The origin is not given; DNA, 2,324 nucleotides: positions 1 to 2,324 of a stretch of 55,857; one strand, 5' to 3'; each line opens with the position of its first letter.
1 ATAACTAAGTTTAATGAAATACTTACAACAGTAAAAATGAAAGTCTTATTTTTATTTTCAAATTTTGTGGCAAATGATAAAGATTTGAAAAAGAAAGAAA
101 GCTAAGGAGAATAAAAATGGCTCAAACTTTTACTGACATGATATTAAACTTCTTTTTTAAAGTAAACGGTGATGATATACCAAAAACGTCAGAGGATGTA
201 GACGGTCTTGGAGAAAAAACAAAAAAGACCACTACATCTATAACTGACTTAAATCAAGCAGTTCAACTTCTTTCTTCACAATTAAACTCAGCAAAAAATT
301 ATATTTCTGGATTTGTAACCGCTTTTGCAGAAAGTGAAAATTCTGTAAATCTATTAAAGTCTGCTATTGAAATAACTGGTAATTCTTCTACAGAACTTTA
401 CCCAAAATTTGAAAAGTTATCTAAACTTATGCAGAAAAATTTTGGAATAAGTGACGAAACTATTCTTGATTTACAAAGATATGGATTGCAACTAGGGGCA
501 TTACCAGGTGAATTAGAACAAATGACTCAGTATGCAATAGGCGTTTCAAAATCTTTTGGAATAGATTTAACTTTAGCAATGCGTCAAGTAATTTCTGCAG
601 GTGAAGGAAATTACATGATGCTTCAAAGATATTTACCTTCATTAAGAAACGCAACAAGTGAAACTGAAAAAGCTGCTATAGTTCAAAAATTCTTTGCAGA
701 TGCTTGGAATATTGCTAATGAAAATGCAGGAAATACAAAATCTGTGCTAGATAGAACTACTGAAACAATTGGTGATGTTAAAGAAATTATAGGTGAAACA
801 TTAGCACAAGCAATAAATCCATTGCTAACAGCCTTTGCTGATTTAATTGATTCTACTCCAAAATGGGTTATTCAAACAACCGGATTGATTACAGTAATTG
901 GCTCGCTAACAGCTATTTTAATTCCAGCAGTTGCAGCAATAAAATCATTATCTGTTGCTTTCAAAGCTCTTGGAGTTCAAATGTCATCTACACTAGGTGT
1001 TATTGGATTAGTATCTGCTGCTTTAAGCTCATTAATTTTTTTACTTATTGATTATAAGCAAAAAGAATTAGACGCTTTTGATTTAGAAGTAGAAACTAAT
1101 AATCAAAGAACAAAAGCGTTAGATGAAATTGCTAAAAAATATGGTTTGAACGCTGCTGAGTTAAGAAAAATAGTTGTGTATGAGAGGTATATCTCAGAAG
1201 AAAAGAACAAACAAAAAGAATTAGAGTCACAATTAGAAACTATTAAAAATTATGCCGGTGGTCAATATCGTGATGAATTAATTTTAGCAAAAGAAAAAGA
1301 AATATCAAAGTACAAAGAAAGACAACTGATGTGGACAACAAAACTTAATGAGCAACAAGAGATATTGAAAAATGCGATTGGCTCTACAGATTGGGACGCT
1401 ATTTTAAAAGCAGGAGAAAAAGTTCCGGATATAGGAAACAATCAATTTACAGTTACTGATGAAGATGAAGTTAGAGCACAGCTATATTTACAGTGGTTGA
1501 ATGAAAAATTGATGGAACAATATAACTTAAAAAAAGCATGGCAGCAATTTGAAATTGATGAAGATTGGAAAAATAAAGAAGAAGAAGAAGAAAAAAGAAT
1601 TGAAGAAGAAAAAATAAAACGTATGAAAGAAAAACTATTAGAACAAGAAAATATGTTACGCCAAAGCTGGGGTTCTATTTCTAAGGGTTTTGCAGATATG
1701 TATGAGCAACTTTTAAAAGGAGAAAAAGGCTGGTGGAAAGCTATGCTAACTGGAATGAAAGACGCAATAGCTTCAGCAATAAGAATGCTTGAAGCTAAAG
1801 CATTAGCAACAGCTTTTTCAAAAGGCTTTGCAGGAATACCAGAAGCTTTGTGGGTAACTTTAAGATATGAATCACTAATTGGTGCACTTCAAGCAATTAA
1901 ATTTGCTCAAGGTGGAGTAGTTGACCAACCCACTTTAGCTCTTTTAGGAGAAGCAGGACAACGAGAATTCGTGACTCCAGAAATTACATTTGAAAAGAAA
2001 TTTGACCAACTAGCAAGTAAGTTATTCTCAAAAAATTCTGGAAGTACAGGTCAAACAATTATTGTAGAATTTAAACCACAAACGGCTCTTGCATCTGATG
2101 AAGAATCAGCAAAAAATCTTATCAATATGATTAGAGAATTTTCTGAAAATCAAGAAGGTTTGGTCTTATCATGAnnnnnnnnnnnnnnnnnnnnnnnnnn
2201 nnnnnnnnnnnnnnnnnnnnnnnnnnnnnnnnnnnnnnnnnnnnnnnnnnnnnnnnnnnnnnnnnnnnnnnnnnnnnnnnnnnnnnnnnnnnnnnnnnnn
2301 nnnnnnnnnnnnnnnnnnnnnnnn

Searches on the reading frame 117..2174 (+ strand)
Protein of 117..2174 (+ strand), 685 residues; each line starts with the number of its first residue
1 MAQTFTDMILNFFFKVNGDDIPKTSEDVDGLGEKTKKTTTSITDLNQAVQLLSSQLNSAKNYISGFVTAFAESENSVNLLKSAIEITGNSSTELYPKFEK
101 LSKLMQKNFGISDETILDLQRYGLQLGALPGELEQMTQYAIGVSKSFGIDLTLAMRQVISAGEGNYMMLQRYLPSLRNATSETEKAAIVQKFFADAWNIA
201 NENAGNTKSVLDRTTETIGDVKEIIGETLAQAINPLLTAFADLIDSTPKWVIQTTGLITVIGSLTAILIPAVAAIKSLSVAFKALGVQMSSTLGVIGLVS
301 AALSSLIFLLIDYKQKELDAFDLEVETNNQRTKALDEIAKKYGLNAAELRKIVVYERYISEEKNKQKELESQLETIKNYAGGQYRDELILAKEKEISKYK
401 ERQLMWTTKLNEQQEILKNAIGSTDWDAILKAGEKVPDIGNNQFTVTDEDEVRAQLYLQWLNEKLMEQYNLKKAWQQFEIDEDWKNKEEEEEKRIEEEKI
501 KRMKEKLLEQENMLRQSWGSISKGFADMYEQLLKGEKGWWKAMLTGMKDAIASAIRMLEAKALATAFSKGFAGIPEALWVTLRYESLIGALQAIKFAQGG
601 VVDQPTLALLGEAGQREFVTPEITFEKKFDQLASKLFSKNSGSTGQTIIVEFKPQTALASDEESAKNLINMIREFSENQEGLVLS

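Call 94: search_protein_families(library=phrogs, proteins=[window:117-2174:+], max_evalue=0.001)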
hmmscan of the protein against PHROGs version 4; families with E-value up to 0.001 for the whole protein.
window:117-2174:+ (685 aa): 5 families
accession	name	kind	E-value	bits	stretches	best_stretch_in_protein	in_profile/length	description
phrog_167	-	tail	4.7e-08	32.2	0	595-679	1412-1496/1555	tail length tape measure protein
phrog_1293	-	tail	3.6e-07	29.4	1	143-304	415-560/1424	tail length tape measure protein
phrog_28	-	tail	2.5e-05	24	1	200-311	544-663/1228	tail length tape measure protein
phrog_4197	-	tail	0.00018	20.3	0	34-297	570-777/1783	tail length tape measure protein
phrog_36752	-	unknown function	0.00027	19.8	1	255-309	437-491/1078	-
